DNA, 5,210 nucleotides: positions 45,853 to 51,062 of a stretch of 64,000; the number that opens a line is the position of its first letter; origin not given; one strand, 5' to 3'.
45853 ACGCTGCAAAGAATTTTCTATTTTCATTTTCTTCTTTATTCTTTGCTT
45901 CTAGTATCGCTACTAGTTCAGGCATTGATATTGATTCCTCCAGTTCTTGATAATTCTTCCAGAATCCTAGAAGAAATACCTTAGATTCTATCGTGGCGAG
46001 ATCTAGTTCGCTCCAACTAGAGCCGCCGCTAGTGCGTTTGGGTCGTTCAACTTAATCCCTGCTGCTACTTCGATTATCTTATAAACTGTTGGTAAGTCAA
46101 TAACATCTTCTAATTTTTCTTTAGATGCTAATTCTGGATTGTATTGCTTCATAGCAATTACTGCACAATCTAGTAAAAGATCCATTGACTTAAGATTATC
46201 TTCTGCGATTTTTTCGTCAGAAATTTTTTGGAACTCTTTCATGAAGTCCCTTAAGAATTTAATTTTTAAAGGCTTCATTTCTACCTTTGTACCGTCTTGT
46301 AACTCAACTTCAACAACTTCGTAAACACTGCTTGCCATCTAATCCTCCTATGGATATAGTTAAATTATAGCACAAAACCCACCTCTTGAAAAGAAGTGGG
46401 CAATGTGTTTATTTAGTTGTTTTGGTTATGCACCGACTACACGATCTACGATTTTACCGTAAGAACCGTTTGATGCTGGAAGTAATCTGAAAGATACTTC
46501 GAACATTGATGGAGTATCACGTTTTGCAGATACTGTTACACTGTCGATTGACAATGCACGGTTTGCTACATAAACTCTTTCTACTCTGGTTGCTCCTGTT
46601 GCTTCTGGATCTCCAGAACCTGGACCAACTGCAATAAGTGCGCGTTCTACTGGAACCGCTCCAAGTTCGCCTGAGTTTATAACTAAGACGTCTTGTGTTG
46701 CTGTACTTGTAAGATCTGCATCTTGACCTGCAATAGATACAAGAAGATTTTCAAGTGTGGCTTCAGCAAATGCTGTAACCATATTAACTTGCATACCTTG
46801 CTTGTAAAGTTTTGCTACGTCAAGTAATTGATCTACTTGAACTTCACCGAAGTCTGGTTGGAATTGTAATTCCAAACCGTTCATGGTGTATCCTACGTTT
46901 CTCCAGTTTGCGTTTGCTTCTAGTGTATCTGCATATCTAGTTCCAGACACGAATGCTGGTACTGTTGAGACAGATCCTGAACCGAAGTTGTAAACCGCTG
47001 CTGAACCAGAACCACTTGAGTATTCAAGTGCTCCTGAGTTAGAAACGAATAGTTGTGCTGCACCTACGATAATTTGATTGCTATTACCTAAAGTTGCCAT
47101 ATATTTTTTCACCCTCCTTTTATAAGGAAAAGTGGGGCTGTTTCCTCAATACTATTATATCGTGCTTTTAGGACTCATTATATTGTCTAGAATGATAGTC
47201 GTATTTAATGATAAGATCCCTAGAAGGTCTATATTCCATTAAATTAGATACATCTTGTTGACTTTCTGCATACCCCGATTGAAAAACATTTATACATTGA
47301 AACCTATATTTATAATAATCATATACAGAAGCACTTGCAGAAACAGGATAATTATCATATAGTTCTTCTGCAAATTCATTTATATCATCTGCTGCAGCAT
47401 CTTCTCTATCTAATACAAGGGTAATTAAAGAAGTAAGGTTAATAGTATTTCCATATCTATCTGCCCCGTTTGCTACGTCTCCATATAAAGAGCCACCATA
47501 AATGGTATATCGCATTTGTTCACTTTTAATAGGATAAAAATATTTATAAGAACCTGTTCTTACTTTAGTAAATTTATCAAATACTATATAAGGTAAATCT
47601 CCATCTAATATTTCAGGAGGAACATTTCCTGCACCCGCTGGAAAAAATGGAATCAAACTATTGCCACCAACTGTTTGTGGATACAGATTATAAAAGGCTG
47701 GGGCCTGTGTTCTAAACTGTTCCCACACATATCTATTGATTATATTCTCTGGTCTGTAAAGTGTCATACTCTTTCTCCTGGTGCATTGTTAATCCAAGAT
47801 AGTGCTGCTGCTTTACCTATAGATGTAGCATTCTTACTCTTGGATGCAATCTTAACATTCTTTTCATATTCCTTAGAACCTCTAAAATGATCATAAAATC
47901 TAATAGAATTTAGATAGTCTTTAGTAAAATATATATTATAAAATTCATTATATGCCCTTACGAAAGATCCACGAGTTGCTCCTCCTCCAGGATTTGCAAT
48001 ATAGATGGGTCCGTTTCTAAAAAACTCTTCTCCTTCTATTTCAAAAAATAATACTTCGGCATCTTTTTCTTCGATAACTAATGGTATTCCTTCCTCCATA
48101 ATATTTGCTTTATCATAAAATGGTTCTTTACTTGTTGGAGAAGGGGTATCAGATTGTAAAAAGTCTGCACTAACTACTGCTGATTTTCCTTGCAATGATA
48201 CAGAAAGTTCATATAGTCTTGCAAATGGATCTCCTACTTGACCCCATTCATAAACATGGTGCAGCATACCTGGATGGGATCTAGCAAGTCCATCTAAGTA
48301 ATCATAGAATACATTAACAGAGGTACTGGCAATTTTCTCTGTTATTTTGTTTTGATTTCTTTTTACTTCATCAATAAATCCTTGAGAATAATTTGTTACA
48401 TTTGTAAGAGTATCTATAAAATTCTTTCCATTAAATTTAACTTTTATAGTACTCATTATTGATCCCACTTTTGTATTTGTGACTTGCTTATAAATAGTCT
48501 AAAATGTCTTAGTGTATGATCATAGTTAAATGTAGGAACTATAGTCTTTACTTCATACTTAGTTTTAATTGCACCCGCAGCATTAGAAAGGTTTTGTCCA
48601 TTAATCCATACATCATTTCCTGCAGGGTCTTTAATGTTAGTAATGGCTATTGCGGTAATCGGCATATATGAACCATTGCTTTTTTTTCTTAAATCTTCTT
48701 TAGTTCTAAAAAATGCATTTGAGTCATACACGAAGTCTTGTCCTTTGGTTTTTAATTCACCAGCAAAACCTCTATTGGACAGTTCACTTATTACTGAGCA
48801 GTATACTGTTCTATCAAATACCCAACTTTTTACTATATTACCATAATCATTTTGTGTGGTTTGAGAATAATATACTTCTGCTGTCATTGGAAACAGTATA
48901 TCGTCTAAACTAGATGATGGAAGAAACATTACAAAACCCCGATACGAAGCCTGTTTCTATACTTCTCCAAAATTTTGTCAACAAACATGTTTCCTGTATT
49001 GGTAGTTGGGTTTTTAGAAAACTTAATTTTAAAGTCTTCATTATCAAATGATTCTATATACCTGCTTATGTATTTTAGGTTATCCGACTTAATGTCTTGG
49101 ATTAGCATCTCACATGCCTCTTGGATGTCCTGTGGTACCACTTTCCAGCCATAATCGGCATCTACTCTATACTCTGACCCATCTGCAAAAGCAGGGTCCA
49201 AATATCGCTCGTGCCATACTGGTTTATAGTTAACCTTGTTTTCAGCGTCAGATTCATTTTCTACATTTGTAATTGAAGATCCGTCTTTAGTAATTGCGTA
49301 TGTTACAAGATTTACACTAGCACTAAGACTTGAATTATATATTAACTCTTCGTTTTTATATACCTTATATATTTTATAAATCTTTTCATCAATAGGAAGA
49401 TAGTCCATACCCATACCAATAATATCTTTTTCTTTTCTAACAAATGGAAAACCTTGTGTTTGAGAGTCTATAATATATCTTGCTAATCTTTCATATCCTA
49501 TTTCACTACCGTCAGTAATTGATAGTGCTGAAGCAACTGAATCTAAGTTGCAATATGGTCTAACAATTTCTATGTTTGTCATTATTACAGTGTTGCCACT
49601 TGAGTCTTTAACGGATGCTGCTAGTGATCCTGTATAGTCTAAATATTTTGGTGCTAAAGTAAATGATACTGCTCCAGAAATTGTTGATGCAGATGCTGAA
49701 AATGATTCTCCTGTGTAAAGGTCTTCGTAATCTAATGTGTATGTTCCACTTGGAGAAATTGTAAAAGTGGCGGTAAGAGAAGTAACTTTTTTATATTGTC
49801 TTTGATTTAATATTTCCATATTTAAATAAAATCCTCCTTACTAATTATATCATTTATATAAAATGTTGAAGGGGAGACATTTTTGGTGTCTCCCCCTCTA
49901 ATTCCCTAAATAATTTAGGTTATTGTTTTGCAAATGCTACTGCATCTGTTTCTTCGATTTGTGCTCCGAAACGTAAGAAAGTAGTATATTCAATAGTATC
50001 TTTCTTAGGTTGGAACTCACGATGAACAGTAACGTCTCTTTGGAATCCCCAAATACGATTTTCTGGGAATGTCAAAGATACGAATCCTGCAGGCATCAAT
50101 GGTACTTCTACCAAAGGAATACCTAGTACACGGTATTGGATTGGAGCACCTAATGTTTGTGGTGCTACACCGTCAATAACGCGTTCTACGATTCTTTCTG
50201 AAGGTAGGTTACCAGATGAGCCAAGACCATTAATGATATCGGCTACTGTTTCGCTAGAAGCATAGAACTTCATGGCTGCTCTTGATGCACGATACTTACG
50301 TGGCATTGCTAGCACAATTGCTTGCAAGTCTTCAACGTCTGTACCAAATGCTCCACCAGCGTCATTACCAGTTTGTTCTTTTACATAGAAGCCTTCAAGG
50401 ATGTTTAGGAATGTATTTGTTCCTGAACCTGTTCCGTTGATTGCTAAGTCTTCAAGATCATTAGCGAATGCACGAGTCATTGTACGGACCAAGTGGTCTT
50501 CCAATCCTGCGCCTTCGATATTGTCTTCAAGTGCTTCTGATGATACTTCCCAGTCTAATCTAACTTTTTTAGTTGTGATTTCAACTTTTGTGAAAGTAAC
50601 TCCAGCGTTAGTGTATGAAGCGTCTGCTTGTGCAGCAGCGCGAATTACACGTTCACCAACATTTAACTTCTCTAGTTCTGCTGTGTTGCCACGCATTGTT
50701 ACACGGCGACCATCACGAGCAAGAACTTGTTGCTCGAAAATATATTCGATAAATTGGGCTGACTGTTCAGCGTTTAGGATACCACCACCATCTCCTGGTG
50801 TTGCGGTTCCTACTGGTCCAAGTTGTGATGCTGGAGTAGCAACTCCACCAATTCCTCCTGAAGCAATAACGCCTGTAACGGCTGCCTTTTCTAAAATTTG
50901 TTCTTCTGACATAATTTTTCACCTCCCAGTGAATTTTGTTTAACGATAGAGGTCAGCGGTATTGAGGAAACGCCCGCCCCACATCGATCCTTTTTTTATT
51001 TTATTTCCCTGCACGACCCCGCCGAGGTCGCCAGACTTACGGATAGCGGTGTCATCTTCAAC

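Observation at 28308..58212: Ser-Ala-Ser motif concentrated in virion proteins: candidate glycosylation sequon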

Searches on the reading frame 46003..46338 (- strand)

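Call 16: search_protein_families(library=phrogs, proteins=[window:46003-46338:-], max_evalue=0.001)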
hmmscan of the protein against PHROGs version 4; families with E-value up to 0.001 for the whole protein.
window:46003-46338:- (111 aa): 2 families
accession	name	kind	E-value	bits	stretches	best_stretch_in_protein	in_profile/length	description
phrog_10504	-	unknown function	4.3e-28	99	1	1-106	1-103/114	-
phrog_25072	-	unknown function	1.4e-06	29.7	1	10-95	59-150/157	-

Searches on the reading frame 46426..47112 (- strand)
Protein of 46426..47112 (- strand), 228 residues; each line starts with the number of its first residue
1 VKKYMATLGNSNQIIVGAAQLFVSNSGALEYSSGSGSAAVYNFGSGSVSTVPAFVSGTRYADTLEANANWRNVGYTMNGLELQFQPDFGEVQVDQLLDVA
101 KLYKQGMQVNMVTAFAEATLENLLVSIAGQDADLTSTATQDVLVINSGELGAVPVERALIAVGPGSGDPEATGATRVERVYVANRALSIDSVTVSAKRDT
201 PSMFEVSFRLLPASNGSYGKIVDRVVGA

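Call 16: search_protein_families(library=phrogs, proteins=[window:46426-47112:-], max_evalue=0.001)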
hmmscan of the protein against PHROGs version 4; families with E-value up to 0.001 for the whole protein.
window:46426-47112:- (228 aa): 1 family
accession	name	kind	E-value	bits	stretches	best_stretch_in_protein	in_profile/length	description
phrog_2175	-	other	4.6e-31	109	1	11-226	5-183/188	protein with Ig domain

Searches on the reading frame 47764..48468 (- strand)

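Call 16: search_protein_families(library=phrogs, proteins=[window:47764-48468:-], max_evalue=0.001)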
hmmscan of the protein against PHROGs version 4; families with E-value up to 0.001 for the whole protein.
window:47764-48468:- (234 aa): 1 family
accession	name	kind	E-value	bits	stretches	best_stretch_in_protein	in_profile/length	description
phrog_11539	-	unknown function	5.3e-21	76.3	1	51-178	51-187/266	-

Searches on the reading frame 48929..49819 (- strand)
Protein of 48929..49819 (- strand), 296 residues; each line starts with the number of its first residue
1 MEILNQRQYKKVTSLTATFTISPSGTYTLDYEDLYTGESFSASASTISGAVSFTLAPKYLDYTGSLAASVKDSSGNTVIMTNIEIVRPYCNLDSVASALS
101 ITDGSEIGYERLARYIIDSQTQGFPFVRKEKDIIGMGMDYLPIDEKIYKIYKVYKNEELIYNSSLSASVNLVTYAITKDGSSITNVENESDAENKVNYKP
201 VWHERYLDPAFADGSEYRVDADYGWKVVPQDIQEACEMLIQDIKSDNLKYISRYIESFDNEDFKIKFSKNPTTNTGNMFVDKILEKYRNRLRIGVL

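Call 7: search_protein_families(library=pfam, proteins=[window:48929-49819:-], max_evalue=0.01)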
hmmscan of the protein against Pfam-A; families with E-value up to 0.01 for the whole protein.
window:48929-49819:- (296 aa): 0 families

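Call 8: search_protein_families(library=phrogs, proteins=[window:48929-49819:-], max_evalue=0.001)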
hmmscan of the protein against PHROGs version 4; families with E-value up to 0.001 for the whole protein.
window:48929-49819:- (296 aa): 2 families
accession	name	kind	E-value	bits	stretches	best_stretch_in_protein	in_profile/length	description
phrog_33253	-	unknown function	3.9e-07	30.7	1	137-289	163-303/309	-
phrog_442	-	connector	4.6e-05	23.9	1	210-290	188-263/270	head-tail adaptor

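Call 64: predict_structure(alignment_id=A2)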
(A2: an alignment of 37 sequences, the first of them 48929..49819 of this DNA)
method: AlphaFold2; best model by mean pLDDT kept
length: 296 residues; sequences in the alignment: 37
mean_pLDDT: 74.4   pTM: 0.60
mean pLDDT of the five models: 74.4, 71.7, 61.6, 60.5, 58.4
residues with pLDDT >= 90: 53; 70-90: 145; 50-70: 60; < 50: 38
segments of 3 or more residues with pLDDT < 50: 189-207, 256-266, 291-296
pLDDT, mean of each block of 10 residues (from residue 1): 84 91 93 88 90 91 87 94 89 89 88 84 68 69 68 83 76 71 63 39 40 72 65 88 73 50 46 71 76 32
secondary structure, 60 per line:
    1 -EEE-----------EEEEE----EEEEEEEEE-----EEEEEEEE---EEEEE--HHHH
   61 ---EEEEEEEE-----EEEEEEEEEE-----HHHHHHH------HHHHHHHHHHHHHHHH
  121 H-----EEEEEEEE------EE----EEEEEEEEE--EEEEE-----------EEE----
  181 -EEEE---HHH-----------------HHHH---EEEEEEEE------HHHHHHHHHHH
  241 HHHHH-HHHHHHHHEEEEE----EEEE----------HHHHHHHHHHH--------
elements in order: E2-4 E16-20 E25-33 E39-46 E50-54 H57-60 E64-71 E77-86 H92-98 H105-121 E127-134 E147-155 E158-162 E174-176 E182-185 H209-212 E216-223 H230-245 H247-254 E255-259 E264-267 H278-288

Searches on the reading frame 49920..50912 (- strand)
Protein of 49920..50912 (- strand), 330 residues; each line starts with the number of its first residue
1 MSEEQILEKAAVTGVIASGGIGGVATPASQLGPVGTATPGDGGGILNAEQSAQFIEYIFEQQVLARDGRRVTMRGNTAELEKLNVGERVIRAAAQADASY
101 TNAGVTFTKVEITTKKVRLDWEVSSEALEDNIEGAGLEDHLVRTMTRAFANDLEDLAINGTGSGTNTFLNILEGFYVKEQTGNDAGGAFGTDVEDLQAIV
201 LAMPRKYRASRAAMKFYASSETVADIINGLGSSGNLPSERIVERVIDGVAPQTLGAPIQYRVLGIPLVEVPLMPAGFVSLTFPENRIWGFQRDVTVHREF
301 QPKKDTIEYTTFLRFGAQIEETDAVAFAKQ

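Call 10: search_dna_similar(query=window:49920-50912:-, collection=phages, mode=protein, max_rows=25)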
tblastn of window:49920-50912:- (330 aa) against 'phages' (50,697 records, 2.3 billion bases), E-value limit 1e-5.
Records with a match: 236; places in all: 236; records where one place covers at least 80% of the query: 226.
Best place of each record, by identity: <60% 236.
By first word of the organism name: Streptomyces 127; Vibrio 32; Pseudomonas 12; Clostridium 10; Rhodococcus 9; Bacillus 7; Rhizobium 6; Rhodobacter 5; Stenotrophomonas 4; Natrialba 4; and 11 more.
By host as written in the record: Streptomyces griseus ATCC 10137 52; Streptomyces lividans JI 1326 29; - 14; Streptomyces viridochromogenes DSM40736 12; Streptomyces sanglieri UNT16F27A 9; Streptomyces mirabilis NRRL B-2400 7; Streptomyces griseofuscus ATCC 23916 7; Clostridium perfringens 7; and 59 more.
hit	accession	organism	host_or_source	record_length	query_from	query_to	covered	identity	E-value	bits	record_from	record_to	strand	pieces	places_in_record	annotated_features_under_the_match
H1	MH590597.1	Streptomyces phage LukeCage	Streptomyces griseus ATCC 10137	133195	42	330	88%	42.0%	2e-63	223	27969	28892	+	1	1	51: major capsid protein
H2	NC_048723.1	Streptomyces phage LukeCage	Streptomyces griseus ATCC 10137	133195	42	330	88%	42.0%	2e-63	223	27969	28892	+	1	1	51: virion structural protein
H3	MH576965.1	Streptomyces phage StarPlatinum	Streptomyces griseus ATCC 10137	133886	42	330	88%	42.0%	2e-63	223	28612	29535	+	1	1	52: major capsid protein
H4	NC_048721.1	Streptomyces phage StarPlatinum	Streptomyces griseus ATCC 10137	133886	42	330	88%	42.0%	2e-63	223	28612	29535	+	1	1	52: virion structural protein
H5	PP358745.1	Streptomyces phage Enygma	Streptomyces mirabilis NRRL B-2400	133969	42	330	88%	42.0%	2e-63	223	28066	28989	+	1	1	49: major capsid protein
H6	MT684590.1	Streptomyces phage LilMartin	Streptomyces viridochromogenes DSM40736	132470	42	330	88%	41.4%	9e-65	226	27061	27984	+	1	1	47: major capsid protein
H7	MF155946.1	Streptomyces phage Mildred21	Streptomyces viridochromogenes DSM40736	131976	42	330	88%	41.4%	1e-64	226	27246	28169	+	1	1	major capsid protein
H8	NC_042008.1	Streptomyces phage Mildred21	Streptomyces viridochromogenes DSM40736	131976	42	330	88%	41.4%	1e-64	226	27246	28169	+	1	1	virion structural protein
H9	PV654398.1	Streptomyces phage Riptide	Streptomyces mirabilis NRRL B-2400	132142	42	330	88%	41.4%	1e-64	226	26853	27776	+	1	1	47: major capsid protein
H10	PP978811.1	Streptomyces phage Anedea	Streptomyces mirabilis NRRL B-2400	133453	42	330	88%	41.4%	1e-64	226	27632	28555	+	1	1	48: major capsid protein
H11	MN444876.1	Streptomyces phage Daubenski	Streptomyces griseus ATCC 10137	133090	42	330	88%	41.4%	2e-64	226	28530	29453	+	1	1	48: major capsid protein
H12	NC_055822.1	Streptomyces phage Daubenski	Streptomyces griseus ATCC 10137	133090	42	330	88%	41.4%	2e-64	226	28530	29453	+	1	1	48: virion structural protein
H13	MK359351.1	Streptomyces phage BoomerJR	Streptomyces lividans JI 1326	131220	42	330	88%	41.4%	4e-64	224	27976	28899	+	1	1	52: major capsid protein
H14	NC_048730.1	Streptomyces phage Yaboi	Streptomyces lividans JI 1326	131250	42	330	88%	41.4%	4e-64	224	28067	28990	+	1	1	52: virion structural protein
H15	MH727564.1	Streptomyces phage Yaboi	Streptomyces lividans JI 1326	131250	42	330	88%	41.4%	4e-64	224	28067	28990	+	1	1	52: major capsid protein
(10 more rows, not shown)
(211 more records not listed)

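Call 16: search_protein_families(library=phrogs, proteins=[window:49920-50912:-], max_evalue=0.001)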
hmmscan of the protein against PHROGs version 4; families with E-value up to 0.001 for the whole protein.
window:49920-50912:- (330 aa): 2 families
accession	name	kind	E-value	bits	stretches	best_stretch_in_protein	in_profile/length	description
phrog_1623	-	head and packaging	3.2e-70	237.9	1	37-329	17-301/305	virion structural protein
phrog_10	-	head and packaging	5.1e-11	43.2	1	34-329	357-634/752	major head protein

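Call 19: find_related_loci(query=window:49920-50912:-, collection=viral_contigs, flank=10000)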
Query window:49920-50912:- (330 aa) in viral_contigs; peptide patterns used: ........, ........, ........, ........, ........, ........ (x = any residue, [..] = any of these).
232 stretches matched a pattern; 192 encode a relative of the query (tblastn E <= 1e-3); the best 80 are kept; 80 distinct loci.
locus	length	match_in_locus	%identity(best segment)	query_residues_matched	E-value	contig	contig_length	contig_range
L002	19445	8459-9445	98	1-329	0e+0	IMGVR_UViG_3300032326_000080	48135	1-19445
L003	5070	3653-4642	98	1-330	0e+0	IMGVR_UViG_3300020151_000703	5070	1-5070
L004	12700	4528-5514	98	1-329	0e+0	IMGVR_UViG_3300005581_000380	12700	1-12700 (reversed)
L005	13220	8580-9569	97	1-330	0e+0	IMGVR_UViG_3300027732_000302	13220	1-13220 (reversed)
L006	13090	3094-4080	98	1-330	0e+0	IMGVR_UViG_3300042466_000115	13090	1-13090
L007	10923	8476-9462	98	1-330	0e+0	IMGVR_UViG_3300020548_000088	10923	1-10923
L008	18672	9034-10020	98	1-330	0e+0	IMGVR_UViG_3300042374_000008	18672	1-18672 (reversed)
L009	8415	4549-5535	98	1-330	0e+0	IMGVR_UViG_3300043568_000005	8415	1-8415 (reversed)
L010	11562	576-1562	97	1-330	0e+0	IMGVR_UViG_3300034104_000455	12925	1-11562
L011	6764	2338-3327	96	1-330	0e+0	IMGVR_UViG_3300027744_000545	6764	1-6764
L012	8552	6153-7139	97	1-330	0e+0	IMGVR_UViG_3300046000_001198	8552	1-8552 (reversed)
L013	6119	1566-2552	97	1-330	0e+0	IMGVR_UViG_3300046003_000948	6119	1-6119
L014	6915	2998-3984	97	1-330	0e+0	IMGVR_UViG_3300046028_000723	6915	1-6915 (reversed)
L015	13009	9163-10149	97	1-330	0e+0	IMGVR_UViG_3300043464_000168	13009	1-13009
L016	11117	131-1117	97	1-330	0e+0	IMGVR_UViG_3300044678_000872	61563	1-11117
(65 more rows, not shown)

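Call 53: get_annotated_region(hit=H1, flank=20000)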
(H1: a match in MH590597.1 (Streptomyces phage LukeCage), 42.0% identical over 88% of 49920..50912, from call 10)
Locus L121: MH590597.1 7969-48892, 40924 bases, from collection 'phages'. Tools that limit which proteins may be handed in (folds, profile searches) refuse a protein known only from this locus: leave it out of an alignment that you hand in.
description: Streptomyces phage LukeCage, complete genome.
organism: Streptomyces phage LukeCage (NCBI taxid 2283304)
taxonomy: Viruses; Duplodnaviria; Heunggongvirae; Uroviricota; Caudoviricetes; Stanwilliamsviridae; Boydwoodruffvirinae; Karimacvirus; Streptomyces virus LukeCage
host: Streptomyces griseus ATCC 10137; source: soil; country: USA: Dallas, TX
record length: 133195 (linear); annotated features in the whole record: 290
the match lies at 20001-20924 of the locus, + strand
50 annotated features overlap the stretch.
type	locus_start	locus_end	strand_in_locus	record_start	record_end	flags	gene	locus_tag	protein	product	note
CDS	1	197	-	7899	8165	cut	16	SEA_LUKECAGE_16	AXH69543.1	hypothetical protein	-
CDS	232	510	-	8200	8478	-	17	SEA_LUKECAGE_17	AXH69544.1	hypothetical protein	-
CDS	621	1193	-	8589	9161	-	18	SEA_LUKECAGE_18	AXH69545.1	hypothetical protein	-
CDS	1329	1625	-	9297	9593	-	19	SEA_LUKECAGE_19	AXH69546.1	hypothetical protein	-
CDS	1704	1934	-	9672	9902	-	20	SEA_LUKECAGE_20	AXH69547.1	hypothetical protein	-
CDS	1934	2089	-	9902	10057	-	21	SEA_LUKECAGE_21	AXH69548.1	hypothetical protein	-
CDS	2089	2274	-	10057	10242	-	22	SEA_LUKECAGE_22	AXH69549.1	hypothetical protein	-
CDS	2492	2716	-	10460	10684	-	23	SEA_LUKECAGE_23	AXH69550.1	hypothetical protein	-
CDS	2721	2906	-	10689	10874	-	24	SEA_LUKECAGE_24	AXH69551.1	hypothetical protein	-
CDS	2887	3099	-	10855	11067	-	25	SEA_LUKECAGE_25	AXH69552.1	hypothetical protein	-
CDS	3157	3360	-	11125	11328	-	26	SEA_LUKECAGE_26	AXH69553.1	hypothetical protein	-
CDS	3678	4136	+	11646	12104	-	27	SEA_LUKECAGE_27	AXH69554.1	HNH endonuclease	-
CDS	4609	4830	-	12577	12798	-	28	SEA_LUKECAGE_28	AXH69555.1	hypothetical protein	-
CDS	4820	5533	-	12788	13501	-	29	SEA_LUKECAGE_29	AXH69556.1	ThyX-like thymidylate synthase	ThyX thymidylate synthase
CDS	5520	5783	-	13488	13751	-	30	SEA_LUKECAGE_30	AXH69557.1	hypothetical protein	-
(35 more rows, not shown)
